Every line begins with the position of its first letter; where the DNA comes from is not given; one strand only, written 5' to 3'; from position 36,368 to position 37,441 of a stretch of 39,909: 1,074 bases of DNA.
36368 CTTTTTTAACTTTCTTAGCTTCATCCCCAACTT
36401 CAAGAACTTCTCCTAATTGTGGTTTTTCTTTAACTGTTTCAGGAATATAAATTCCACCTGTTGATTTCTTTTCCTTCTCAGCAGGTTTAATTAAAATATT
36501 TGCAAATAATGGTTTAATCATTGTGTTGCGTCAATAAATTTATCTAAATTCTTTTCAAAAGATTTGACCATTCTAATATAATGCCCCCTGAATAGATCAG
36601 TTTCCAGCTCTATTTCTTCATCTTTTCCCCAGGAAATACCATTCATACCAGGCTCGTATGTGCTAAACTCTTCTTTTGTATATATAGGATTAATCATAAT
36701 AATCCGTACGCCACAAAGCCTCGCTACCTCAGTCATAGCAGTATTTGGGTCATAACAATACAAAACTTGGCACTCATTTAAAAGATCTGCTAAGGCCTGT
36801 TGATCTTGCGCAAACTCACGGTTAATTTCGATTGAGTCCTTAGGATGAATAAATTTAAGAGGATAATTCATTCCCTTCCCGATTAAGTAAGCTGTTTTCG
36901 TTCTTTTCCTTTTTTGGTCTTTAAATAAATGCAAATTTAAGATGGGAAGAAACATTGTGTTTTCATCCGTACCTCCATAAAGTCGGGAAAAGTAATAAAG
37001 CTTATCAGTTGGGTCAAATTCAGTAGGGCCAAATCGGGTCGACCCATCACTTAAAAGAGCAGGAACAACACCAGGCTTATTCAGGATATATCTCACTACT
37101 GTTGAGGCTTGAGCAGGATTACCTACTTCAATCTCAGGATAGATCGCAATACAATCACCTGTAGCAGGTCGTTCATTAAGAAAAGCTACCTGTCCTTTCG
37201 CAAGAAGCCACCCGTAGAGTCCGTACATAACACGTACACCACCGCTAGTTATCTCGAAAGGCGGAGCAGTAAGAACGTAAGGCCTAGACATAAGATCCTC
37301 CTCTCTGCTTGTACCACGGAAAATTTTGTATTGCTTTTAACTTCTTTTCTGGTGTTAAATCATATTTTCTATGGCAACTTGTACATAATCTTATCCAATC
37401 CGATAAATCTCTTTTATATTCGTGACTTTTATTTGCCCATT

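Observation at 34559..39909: Glycan-modification island inserted between head and tail modules (glycosyltransferases, two FkbM methyltransferases, GroES, HExxH protein, two HNH genes)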

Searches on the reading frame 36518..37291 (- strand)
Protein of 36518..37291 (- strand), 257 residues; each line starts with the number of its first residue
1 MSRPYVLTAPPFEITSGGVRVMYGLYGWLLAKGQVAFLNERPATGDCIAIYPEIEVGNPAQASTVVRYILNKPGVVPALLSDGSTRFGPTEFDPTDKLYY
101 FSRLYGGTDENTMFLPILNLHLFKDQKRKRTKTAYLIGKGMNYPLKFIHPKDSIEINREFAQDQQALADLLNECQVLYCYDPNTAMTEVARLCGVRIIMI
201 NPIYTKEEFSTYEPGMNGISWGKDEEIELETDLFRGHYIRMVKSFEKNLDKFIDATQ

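Call 4: search_protein_families(library=pfam, proteins=[window:36518-37291:-], max_evalue=0.1)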
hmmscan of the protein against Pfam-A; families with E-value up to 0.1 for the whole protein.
window:36518-37291:- (257 aa): 0 families

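Call 7: search_protein_families(library=phrogs, proteins=[window:36518-37291:-], max_evalue=0.01)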
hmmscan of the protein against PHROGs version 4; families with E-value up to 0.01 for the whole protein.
window:36518-37291:- (257 aa): 0 families

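Call 12: search_protein_families(library=ncbifam, proteins=[window:36518-37291:-], max_evalue=0.01)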
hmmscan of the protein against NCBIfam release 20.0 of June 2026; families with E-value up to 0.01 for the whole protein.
window:36518-37291:- (257 aa): 0 families

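Call 13: find_homologous_proteins(query=window:36518-37291:-)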
Query window:36518-37291:- (257 aa): 478 proteins with E <= 0.001 among 980 candidates; the best 120 are listed.
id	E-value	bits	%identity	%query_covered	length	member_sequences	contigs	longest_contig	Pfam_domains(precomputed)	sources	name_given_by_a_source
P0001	1.9e-173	593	100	100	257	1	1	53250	-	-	-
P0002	2.1e-131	455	75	100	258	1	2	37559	-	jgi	jgi:hypothetical protein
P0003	7.2e-128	443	75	100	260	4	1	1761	-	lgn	-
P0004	2.8e-125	435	74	100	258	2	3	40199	-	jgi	jgi:hypothetical protein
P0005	1.1e-124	433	71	99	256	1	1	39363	-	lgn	-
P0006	2.9e-124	431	72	100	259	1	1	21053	-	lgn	-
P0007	3.0e-124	431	73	99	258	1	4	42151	-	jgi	jgi:hypothetical protein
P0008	3.1e-122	425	72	100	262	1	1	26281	-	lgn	-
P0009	7.9e-121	420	70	100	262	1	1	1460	-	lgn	-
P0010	1.3e-120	420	72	100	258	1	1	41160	-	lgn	-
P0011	1.0e-119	417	69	100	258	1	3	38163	-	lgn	-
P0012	8.2e-118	410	70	99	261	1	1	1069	-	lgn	-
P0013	8.8e-118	410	69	99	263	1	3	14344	-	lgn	-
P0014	3.2e-117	408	66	100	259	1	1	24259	-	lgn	-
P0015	3.7e-117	408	72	92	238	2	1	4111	-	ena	-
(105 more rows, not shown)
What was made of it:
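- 36518..37291 (-): u257: compact GT-B fold glycosyltransferase. 478 homologues (call 13).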

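Call 22: search_solved_structures(query=A1, max_evalue=1)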
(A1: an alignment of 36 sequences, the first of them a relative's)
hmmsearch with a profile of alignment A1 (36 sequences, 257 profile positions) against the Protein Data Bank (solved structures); distinct sequences matched with E-value up to 1: 0.

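Call 26: find_related_loci(query=A1, collection=genome_contigs, flank=10000)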
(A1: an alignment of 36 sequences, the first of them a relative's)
Query A1 (257 aa) in genome_contigs; peptide patterns used: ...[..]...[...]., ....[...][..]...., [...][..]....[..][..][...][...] (x = any residue, [..] = any of these).
94 stretches matched a pattern; 2 encode a relative of the query (tblastn E <= 1e-3); 2 distinct loci.
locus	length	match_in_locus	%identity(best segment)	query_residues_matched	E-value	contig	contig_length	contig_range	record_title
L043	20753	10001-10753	53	3-257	3e-82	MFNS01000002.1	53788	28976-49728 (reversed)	MAG: Candidatus Levybacteria bacterium RIFCSPHIGHO2_01_FULL_40_16 rifcsphigho2_01_scaffold_2572, whole genome shotgun se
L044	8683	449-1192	52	1-257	5e-76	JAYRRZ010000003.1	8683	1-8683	MAG: Candidatus Gracilibacteria bacterium isolate XM1_ASGE3bin.41 k141_6350, whole genome shotgun sequence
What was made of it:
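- Tried and rejected: The genome scan gave a Levybacteria locus that looks cellular and a Gracilibacteria-binned phage fragment (call 26).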

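Call 28: predict_structure(alignment_id=A1)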
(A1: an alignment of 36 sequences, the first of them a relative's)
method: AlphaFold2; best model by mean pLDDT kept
length: 257 residues; sequences in the alignment: 36
mean_pLDDT: 93.3   pTM: 0.89
mean pLDDT of the five models: 93.3, 93.3, 92.7, 92.6, 92.4
residues with pLDDT >= 90: 210; 70-90: 37; 50-70: 10; < 50: 0
segments of 3 or more residues with pLDDT < 50: none
pLDDT, mean of each block of 10 residues (from residue 1): 91 90 98 96 93 92 96 78 78 96 94 96 98 89 82 96 98 98 93 98 92 97 97 98 97 97
secondary structure, 60 per line:
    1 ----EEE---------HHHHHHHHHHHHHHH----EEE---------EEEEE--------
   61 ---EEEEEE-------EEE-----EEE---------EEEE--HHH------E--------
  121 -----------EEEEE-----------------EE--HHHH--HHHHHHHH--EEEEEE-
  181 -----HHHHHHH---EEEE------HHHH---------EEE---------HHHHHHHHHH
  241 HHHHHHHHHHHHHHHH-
elements in order: E5-7 H17-31 E36-38 E48-52 E64-69 E77-79 E85-87 E97-100 E132-136 H158-161 H164-171 E174-179 H186-192 E196-199 H206-209 E219-221 H231-256
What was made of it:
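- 36518..37291 (-): AF2 model pLDDT 93.3 (call 28).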

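Call 31: search_protein_families(library=pfam, proteins=[L043:3911-4969:-, L043:5632-6681:-, L043:6807-7940:+, L043:7933-8571:+, L043:8665-9273:+, L043:10756-11664:+, L043:11661-13334:+, L043:13531-14445:+, L043:14442-15122:+, L043:15115-15921:+], max_evalue=0.001)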
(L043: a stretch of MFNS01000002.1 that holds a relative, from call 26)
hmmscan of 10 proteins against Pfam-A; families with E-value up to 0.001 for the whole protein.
L043:3911-4969:- (352 aa): 0 families

L043:5632-6681:- (349 aa): 2 families
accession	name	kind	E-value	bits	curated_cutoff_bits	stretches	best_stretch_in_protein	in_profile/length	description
PF01041.23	DegT_DnrJ_EryC1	-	1.4e-59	202.6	19.8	1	25-346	9-360/360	DegT/DnrJ/EryC1/StrS aminotransferase family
PF00266.25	Aminotran_5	-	0.0002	20.9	21.5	1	54-269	57-301/371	Aminotransferase class-V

L043:6807-7940:+ (377 aa): 2 families
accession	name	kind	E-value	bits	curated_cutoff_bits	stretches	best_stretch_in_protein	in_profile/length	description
PF08239.17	SH3_3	-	1.1e-08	35.6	27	1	320-370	2-54/54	Bacterial SH3 domain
PF01797.21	Y1_Tnp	-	5.7e-06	26.9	23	1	92-149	39-102/121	Transposase IS200 like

L043:7933-8571:+ (212 aa): 0 families

L043:8665-9273:+ (202 aa): 4 families
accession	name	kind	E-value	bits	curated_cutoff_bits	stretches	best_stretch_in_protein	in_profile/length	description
PF05050.19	Methyltransf_21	-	5.7e-13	49.8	22.7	1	31-189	1-173/173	Methyltransferase FkbM domain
PF13649.12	Methyltransf_25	-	0.0001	23.3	27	1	29-84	1-57/97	Methyltransferase domain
PF13847.12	Methyltransf_31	-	0.00025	21.2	27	1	25-78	3-59/145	Methyltransferase domain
PF03848.20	TehB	-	0.00065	19.6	20.4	1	27-91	32-96/193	Tellurite resistance protein TehB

L043:10756-11664:+ (302 aa): 8 families
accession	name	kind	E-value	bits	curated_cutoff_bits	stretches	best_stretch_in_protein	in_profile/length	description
PF01370.27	Epimerase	-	3.6e-59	200.5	20.9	1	8-239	2-240/240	NAD dependent epimerase/dehydratase family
PF16363.11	GDP_Man_Dehyd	-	1e-53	183.4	27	1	8-301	1-332/332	GDP-mannose 4,6 dehydratase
PF01073.25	3Beta_HSD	-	1.1e-22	80.9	22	1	8-229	1-231/280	3-beta hydroxysteroid dehydrogenase/isomerase family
PF02719.21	Polysacc_synt_2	-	2.8e-15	56.7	20.2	1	8-261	2-251/293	Polysaccharide biosynthesis protein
PF07993.18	NAD_binding_4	-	2e-13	50.5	20.1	2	61-125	81-142/258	Male sterility protein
PF13460.12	NAD_binding_10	-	7.6e-11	42.7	27.2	1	11-154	1-131/184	NAD(P)H-binding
PF04321.23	RmlD_sub_bind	-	1.5e-08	34.5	27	1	7-156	3-138/287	RmlD substrate binding domain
PF05368.20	NmrA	-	0.00012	22.3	27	0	5-119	3-107/298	NmrA-like family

L043:11661-13334:+ (557 aa): 1 family
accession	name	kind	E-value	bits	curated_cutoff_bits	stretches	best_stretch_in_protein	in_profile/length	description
PF00535.33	Glycos_transf_2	-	6.9e-10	39.5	23.3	1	7-108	1-108/168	Glycosyl transferase family 2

L043:13531-14445:+ (304 aa): 2 families
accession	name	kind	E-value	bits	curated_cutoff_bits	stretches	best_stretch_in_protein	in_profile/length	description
PF00535.33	Glycos_transf_2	-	2.7e-11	44.1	23.3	1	8-127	1-131/168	Glycosyl transferase family 2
PF13641.12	Glyco_tranf_2_3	-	0.0002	21.9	27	1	7-120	3-131/230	Glycosyltransferase like family 2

L043:14442-15122:+ (226 aa): 0 families

L043:15115-15921:+ (268 aa): 0 families

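Call 32: fold_search(model_id=the predicted structure, library=pdb)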
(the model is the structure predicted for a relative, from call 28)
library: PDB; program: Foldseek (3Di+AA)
matches with E <= 10: 1006; with E <= 0.001: 4
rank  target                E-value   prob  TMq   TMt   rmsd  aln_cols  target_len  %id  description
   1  8xsg                  1.9e-04  1.00  0.55  0.43  13.4       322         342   13  Crystal structure of the Actinobacillus minor NM305 glucosyltransferase in complex with UDP (released 2025-01-15)
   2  8xsh                  3.0e-04  1.00  0.54  0.42  12.2       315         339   13  Crystal structure of the Actinobacillus minor NM305 glucosyltransferase (released 2025-01-15)
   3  4lei_A                4.6e-04  0.96  0.36  0.27  13.5       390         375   12  Spinosyn Forosaminyltransferase SpnP (released 2014-12-10)
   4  3qkw_B                9.6e-04  0.99  0.46  0.38  11.0       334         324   11  Structure of Streptococcus parasangunini Gtf3 glycosyltransferase (released 2011-06-08)
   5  8rz3_C                1.3e-03  0.99  0.47  0.39   9.7       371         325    9  Structures of Se- glycosyltransferase SenB from Variovorax paradoxus (released 2024-09-11)
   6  4w6q_B                1.3e-03  0.96  0.40  0.32  12.4       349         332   11  Glycosyltransferase C from Streptococcus agalactiae (released 2015-07-15)
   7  2ayx_MODEL_1_A        1.5e-03  0.63  0.23  0.24  20.3       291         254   12  Solution structure of the E.coli RcsC C-terminus (residues 700-949) containing linker region and phosphoreceiv (released 2006-09-26)
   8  8rz3_A                2.1e-03  1.00  0.55  0.46   8.0       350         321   11  Structures of Se- glycosyltransferase SenB from Variovorax paradoxus (released 2024-09-11)
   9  6kih_A                2.2e-03  0.99  0.48  0.33  11.9       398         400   10  Sucrose-phosphate synthase (tll1590) from Thermosynechococcus elongatus (released 2020-05-27)
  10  6kih_B                2.2e-03  0.99  0.48  0.33  12.0       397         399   12  Sucrose-phosphate synthase (tll1590) from Thermosynechococcus elongatus (released 2020-05-27)
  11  4w6q_A                2.4e-03  0.90  0.36  0.30  12.5       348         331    9  Glycosyltransferase C from Streptococcus agalactiae (released 2015-07-15)
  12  4ldp_B                2.8e-03  0.97  0.44  0.33  12.7       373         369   11  Spinosyn Forosaminyltransferase SpnP (released 2014-12-24)
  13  8jjt_C                3.0e-03  0.96  0.43  0.36   9.8       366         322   11  Structure of SenB in complex with UDP-GlcNAc at 1.88 Angstroms resolution (released 2024-02-07)
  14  7qsg_A                3.2e-03  0.95  0.43  0.31  11.9       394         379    9  Methylmannose polysaccharide mannosyltransferase from M. hassiacum (released 2023-01-25)
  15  8jjq_A                3.4e-03  0.98  0.47  0.40   9.2       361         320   10  Structure of SenB in complex with UDP-GalNAc at 1.64 Angstroms resolution (released 2024-02-07)
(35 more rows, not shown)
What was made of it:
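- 36518..37291 (-): Best Foldseek PDB matches are AmGGT 8xsg (1.9e-4), Gtf3 3qkw, GtfC 4w6q and SenB, with TM about 0.55 (call 32).
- Foldseek matches for u257 include small-molecule GTs (SpnP, SpnG, SenB, the methylmannose polysaccharide mannosyltransferase) (call 32). A phage GT (HY126) appears far down the u257 fold list (call 32, rank 49).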

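Call 39: find_encoding_contigs(protein=P0001, flank=10000, max_places=3)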
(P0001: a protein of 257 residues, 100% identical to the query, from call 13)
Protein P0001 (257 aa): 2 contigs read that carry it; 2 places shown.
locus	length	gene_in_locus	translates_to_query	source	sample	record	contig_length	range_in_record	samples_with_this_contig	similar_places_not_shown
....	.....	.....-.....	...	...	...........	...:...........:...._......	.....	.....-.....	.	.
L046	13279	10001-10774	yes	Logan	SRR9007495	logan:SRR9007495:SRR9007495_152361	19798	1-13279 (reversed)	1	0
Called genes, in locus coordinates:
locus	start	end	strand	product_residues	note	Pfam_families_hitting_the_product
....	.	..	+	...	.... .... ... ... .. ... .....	-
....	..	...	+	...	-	-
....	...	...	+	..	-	-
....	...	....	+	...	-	-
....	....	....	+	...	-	-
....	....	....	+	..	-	-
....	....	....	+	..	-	-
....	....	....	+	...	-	-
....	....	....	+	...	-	-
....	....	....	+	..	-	-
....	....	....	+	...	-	-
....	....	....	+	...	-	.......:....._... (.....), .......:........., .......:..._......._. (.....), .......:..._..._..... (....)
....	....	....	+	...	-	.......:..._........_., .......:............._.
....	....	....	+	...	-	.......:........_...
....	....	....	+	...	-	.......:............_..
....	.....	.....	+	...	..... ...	-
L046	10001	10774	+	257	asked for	-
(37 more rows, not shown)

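Call 50: find_related_loci(query=A1, collection=viral_contigs, flank=10000)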
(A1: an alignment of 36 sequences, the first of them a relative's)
Query A1 (257 aa) in viral_contigs; peptide patterns used: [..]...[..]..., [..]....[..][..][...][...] (x = any residue, [..] = any of these).
95 stretches matched a pattern; 36 encode a relative of the query (tblastn E <= 1e-3); 36 distinct loci.
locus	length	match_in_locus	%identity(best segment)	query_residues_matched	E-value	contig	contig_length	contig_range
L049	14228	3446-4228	63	3-257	1e-110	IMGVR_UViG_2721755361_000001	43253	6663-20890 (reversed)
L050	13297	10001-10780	65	3-257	9e-109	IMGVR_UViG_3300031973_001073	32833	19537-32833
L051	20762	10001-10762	60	3-257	7e-102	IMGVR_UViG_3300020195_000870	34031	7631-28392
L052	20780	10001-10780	66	3-257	4e-110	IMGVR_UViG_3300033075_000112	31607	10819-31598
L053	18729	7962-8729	56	1-257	2e-93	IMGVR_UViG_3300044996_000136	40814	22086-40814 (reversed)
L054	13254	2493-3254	55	3-257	4e-93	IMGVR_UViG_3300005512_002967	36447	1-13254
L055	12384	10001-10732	56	3-257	9e-93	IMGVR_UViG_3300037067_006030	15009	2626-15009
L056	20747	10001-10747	55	3-257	1e-91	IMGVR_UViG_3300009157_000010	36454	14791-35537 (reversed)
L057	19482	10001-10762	57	1-257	4e-91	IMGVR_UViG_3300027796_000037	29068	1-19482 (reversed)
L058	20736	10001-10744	59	3-257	3e-90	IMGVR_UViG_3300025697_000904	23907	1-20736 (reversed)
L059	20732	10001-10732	55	1-257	5e-90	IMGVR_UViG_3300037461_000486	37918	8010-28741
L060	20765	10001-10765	53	3-257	7e-89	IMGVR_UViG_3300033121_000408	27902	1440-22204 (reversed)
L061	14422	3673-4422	53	3-257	7e-86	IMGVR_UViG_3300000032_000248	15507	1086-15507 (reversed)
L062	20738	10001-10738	56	3-257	1e-85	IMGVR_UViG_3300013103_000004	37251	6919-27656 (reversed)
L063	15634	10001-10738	56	3-257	3e-84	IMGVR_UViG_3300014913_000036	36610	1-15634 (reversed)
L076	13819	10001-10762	47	1-257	2e-73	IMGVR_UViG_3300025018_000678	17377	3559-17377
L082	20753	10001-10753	55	1-257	2e-89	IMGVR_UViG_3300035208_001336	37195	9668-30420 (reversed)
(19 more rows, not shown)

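Call 63: fold_search(model_id=the predicted structure, library=viral)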
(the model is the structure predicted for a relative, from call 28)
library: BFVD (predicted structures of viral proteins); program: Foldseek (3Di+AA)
matches with E <= 10: 470; with E <= 0.001: 12
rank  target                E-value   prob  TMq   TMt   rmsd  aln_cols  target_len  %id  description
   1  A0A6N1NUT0            1.2e-05  1.00  0.47  0.37  12.8       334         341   10  Spore protein YkvP/CgeB glycosyl transferase-like domain-containing protein [Tupanvirus soda lake]
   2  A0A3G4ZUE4            7.4e-05  1.00  0.50  0.40   8.4       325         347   12  Uncharacterized protein [Barrevirus sp.]
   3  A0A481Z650            1.0e-04  1.00  0.47  0.43  10.2       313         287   10  Uncharacterized protein [Pithovirus LCPAC104]
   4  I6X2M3                1.8e-04  0.93  0.28  0.21  17.2       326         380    8  Uncharacterized protein [Vibrio phage phi-pp2]
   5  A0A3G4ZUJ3            2.5e-04  1.00  0.54  0.24   8.8       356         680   10  Glycosyltransferase [Edafosvirus sp.]
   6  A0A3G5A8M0            2.8e-04  0.99  0.37  0.16  12.4       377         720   11  Glycosyltransferase [Hyperionvirus sp.]
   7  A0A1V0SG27            4.3e-04  0.99  0.46  0.16  10.9       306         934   10  dTDP-D-glucose 4,6-dehydratase [Hokovirus HKV1]
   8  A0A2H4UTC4            5.8e-04  1.00  0.48  0.38   9.6       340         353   10  Fucosyltransferase C-terminal domain-containing protein [Bodo saltans virus]
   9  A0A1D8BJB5            6.2e-04  0.99  0.42  0.42   9.4       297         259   12  Lipothrixviral glycosyltransferase [Sulfolobus islandicus filamentous virus 2]
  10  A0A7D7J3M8            6.6e-04  1.00  0.59  0.42   9.0       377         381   13  (no name in the UniProt tables at hand)
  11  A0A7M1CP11            7.0e-04  1.00  0.56  0.42  10.1       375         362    9  (no name in the UniProt tables at hand)
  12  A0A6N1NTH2            7.9e-04  1.00  0.48  0.26   9.9       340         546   10  Uncharacterized protein [Tupanvirus deep ocean]
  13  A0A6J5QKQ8            1.3e-03  0.99  0.45  0.40  10.5       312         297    8  Glycosyl transferases group 1 [uncultured Caudovirales phage]
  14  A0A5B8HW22            1.4e-03  0.99  0.48  0.25   9.5       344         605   10  Glycosyl transferase family 2 [Mimiviridae sp. ChoanoV1]
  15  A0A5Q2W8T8            1.4e-03  0.99  0.50  0.43   8.6       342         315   11  (no name in the UniProt tables at hand)
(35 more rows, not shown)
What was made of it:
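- Closest known: Chlorovirus PBCV-1 and giant-virus capsid/fibril glycosylation machinery. Same: Giant-virus GTs are among the viral fold matches of u257 (call 63).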

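Call 71: search_protein_families(library=pfam, proteins=[L058:6428-6805:+, L058:6805-7641:+, L058:7635-8036:+, L058:8033-8614:+], max_evalue=0.01)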
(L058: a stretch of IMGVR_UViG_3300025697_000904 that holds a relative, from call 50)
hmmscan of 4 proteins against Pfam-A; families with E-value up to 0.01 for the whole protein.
L058:6428-6805:+ (125 aa): 0 families

L058:6805-7641:+ (278 aa): 1 family
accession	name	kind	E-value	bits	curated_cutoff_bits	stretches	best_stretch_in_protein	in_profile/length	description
PF00733.27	Asn_synthase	-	6.1e-33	115.4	21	1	41-265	21-293/354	Asparagine synthase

L058:7635-8036:+ (133 aa): 1 family
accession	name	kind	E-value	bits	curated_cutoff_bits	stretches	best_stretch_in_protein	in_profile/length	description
PF01467.32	CTP_transf_like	-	1.1e-19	71.4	21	1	5-130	1-132/133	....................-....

L058:8033-8614:+ (193 aa): 0 families

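Call 73: search_protein_families(library=pfam, proteins=[L076:4417-5058:+, L057:6952-7371:+, L057:7352-7960:+, L082:2233-2667:+, L057:3190-4638:+], max_evalue=0.01)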
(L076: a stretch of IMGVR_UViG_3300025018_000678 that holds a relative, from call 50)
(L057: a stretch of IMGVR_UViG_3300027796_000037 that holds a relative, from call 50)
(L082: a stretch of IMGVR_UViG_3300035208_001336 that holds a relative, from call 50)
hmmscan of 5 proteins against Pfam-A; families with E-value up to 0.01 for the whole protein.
L076:4417-5058:+ (213 aa): 0 families

L057:6952-7371:+ (139 aa): 2 families
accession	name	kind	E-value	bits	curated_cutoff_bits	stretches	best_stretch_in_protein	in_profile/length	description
PF01467.32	CTP_transf_like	-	1.2e-22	81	21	1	5-132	2-132/133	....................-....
PF06574.18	FAD_syn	-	0.00024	21.4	27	1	3-37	9-43/158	FAD synthetase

L057:7352-7960:+ (202 aa): 0 families

L082:2233-2667:+ (144 aa): 1 family
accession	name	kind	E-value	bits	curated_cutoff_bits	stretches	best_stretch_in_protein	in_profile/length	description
PF20449.3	DUF6706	-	0.003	18.3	23.8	1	73-138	2-69/108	Family of unknown function (DUF6706)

L057:3190-4638:+ (482 aa): 1 family
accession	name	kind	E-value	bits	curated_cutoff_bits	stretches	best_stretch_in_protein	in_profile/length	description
PF14238.11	DUF4340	-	0.0053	17.4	25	0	265-310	52-97/183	Domain of unknown function (DUF4340)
